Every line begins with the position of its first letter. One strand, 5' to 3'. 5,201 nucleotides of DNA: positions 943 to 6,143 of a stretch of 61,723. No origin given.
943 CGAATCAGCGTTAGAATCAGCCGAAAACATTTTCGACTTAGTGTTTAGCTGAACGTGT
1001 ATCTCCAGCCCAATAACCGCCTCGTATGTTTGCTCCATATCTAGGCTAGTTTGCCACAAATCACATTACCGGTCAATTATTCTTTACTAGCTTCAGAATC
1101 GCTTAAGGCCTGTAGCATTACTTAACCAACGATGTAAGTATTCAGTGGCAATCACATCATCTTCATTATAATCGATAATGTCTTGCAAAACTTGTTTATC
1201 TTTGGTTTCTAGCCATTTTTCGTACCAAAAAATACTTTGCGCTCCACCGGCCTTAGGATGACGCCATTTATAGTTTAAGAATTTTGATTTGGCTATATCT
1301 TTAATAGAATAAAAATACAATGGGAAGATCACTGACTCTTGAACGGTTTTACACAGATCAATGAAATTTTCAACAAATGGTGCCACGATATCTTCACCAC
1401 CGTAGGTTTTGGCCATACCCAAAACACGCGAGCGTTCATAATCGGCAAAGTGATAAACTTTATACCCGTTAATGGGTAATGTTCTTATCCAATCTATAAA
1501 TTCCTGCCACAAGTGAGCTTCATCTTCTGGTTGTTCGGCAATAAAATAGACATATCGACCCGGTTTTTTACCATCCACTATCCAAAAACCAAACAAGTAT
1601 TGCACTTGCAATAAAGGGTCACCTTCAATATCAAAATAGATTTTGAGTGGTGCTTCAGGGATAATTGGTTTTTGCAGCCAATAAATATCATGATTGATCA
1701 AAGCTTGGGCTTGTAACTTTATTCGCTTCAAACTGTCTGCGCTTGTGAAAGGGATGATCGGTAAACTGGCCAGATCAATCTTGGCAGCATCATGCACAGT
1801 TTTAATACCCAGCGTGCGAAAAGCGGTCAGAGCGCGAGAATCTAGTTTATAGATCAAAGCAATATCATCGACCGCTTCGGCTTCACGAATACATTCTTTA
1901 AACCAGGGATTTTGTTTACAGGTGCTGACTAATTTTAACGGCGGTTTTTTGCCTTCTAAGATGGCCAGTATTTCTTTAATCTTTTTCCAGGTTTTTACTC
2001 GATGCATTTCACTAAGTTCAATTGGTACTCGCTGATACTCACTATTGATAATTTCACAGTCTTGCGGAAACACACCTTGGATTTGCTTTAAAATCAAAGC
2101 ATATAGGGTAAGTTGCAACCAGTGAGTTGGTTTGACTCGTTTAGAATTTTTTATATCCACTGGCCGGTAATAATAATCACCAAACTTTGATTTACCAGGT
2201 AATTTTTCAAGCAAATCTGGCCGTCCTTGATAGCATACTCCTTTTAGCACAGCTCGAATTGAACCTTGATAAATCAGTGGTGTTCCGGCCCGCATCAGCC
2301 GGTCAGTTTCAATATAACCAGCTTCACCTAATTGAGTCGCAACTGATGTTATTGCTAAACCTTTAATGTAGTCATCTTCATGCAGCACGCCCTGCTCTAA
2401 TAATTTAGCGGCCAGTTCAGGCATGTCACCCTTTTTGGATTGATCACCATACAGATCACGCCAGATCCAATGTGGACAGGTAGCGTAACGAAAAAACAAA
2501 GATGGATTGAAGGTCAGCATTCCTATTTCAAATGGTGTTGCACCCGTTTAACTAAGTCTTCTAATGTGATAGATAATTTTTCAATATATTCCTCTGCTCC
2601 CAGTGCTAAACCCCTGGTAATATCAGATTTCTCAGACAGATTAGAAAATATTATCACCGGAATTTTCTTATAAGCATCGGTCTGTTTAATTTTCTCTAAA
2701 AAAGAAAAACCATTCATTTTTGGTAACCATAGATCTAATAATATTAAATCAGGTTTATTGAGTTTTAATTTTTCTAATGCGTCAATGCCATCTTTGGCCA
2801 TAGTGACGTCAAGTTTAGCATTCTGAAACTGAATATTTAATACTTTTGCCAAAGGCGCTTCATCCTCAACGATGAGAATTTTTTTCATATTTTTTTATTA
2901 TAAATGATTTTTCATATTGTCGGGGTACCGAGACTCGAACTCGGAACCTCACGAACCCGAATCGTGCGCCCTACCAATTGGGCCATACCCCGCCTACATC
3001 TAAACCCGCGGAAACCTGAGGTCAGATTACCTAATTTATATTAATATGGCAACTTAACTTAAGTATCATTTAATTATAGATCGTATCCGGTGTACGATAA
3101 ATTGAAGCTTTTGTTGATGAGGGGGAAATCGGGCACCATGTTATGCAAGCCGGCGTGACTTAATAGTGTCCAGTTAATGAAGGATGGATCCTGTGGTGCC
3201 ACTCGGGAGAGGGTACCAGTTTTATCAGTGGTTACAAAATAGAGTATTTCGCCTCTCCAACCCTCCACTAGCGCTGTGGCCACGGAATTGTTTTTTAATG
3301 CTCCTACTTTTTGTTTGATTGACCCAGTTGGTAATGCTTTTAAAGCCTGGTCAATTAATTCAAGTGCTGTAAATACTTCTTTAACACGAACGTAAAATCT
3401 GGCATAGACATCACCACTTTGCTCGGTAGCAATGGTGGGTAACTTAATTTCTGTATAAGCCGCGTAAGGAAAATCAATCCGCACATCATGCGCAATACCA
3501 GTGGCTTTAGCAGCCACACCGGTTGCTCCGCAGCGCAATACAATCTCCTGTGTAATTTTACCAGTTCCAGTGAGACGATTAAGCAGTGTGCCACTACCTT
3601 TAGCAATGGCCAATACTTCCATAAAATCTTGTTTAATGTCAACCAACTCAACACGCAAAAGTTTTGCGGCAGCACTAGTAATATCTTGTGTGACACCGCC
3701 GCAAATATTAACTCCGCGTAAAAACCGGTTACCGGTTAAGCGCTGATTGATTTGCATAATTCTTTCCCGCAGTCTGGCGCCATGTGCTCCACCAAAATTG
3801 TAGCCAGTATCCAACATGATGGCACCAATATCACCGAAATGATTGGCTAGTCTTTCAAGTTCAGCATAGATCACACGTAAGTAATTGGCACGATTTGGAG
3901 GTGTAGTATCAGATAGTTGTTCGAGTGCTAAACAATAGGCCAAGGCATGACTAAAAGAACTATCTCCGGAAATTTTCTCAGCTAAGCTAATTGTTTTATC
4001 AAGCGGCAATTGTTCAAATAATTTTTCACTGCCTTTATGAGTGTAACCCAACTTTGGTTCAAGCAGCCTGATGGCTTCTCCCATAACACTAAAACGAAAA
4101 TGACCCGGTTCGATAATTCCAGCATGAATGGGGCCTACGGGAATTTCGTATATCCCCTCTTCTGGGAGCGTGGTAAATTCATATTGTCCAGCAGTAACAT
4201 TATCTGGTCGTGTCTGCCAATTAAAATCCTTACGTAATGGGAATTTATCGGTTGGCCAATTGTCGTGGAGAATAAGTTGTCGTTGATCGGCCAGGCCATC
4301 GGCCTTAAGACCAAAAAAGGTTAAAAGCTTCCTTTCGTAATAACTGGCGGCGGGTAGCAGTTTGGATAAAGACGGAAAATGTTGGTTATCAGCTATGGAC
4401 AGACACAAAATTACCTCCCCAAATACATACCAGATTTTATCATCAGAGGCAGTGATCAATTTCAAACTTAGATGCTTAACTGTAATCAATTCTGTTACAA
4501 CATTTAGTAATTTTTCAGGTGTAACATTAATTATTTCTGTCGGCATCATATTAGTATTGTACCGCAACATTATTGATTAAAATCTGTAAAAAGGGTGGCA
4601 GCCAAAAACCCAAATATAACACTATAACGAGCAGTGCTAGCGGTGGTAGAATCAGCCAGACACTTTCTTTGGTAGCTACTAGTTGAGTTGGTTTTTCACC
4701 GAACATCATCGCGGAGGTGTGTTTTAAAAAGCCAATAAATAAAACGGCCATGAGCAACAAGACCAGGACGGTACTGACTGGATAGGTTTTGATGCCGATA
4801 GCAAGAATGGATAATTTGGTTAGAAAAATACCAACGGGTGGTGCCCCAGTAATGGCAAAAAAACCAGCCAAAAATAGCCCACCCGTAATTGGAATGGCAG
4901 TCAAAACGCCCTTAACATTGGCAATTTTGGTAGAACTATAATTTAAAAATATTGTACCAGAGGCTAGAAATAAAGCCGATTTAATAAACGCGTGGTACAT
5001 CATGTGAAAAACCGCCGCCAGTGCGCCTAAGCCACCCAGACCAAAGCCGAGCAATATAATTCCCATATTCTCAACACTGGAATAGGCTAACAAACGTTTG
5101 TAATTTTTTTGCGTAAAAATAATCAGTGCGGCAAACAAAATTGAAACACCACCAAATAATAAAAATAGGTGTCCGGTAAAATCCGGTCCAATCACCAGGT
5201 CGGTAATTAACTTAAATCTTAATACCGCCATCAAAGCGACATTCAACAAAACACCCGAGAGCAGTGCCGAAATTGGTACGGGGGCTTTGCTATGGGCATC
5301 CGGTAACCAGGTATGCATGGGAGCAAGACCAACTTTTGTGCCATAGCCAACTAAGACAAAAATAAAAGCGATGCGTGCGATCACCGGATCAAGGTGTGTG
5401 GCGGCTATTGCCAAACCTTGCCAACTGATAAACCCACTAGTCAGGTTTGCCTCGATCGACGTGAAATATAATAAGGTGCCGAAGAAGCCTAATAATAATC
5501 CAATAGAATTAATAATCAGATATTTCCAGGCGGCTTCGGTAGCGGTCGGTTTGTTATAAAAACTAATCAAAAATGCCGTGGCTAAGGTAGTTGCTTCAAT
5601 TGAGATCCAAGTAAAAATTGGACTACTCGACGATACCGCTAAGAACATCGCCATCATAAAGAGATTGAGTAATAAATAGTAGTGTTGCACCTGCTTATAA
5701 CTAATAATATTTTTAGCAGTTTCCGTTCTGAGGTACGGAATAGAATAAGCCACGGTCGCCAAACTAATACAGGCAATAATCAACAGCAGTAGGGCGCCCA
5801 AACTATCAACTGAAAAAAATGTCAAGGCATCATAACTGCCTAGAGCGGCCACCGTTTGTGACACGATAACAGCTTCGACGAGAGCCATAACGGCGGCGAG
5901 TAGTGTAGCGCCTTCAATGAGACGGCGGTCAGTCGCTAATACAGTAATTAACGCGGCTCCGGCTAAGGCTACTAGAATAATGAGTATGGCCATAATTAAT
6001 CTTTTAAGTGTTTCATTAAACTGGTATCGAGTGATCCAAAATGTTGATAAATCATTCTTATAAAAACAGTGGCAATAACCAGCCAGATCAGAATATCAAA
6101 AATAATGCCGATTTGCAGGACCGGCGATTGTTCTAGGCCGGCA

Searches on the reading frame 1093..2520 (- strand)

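Call 70: search_protein_families(library=pfam, proteins=[window:1093-2520:-], max_evalue=0.001)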
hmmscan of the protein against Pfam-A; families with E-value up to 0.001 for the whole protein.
window:1093-2520:- (475 aa): 2 families
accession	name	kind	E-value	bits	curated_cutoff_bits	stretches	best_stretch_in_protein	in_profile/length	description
PF13482.12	RNase_H_2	-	4.1e-29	102.1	22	1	294-466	1-164/165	RNase_H superfamily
PF01930.23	Cas_Cas4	-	1.5e-07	32.1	22.7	1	119-210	67-158/160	Domain of unknown function DUF83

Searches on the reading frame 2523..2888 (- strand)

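Call 70: search_protein_families(library=pfam, proteins=[window:2523-2888:-], max_evalue=0.001)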
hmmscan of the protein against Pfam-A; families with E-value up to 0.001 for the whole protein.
window:2523-2888:- (121 aa): 1 family
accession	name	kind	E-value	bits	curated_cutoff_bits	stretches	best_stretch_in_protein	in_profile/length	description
PF00072.30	Response_reg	-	8.1e-25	87.6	30.2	1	4-116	1-110/111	Response regulator receiver domain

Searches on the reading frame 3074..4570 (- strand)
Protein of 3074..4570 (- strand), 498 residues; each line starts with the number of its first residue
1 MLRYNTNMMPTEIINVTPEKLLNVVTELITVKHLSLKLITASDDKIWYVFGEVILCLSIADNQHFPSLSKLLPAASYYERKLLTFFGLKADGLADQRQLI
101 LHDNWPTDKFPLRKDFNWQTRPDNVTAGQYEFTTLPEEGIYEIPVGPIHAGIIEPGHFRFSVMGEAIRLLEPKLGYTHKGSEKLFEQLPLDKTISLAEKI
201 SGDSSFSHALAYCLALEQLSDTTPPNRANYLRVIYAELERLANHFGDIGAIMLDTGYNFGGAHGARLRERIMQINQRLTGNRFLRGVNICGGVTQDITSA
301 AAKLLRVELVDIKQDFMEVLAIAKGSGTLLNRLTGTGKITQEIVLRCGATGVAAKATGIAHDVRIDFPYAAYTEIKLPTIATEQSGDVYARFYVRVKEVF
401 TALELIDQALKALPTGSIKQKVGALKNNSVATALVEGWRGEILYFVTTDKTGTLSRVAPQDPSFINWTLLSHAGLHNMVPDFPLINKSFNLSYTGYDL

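Call 70: search_protein_families(library=pfam, proteins=[window:3074-4570:-], max_evalue=0.001)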
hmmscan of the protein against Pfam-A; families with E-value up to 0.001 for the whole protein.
window:3074-4570:- (498 aa): 2 families
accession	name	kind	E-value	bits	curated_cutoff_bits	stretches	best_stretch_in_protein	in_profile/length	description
PF00346.24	Complex1_49kDa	-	8.6e-40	136.9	24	2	264-421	11-167/271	Respiratory-chain NADH dehydrogenase, 49 Kd subunit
PF00329.25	Complex1_30kDa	-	3.7e-14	53.8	22.5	1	14-120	1-122/124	Respiratory-chain NADH dehydrogenase, 30 Kd subunit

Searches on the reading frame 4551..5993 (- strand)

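Call 70: search_protein_families(library=pfam, proteins=[window:4551-5993:-], max_evalue=0.001)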
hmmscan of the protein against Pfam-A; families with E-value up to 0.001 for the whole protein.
window:4551-5993:- (480 aa): 2 families
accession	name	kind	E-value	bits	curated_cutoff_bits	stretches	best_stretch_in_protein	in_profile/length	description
PF00361.26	Proton_antipo_M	-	1.1e-48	166.4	21.5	1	126-415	5-290/294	NADH:quinone oxidoreductase/Mrp antiporter, TM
PF00662.26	Proton_antipo_N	-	0.00064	20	24.5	1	52-92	5-45/51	NADH-Ubiquinone oxidoreductase (complex I), chain 5 N-terminus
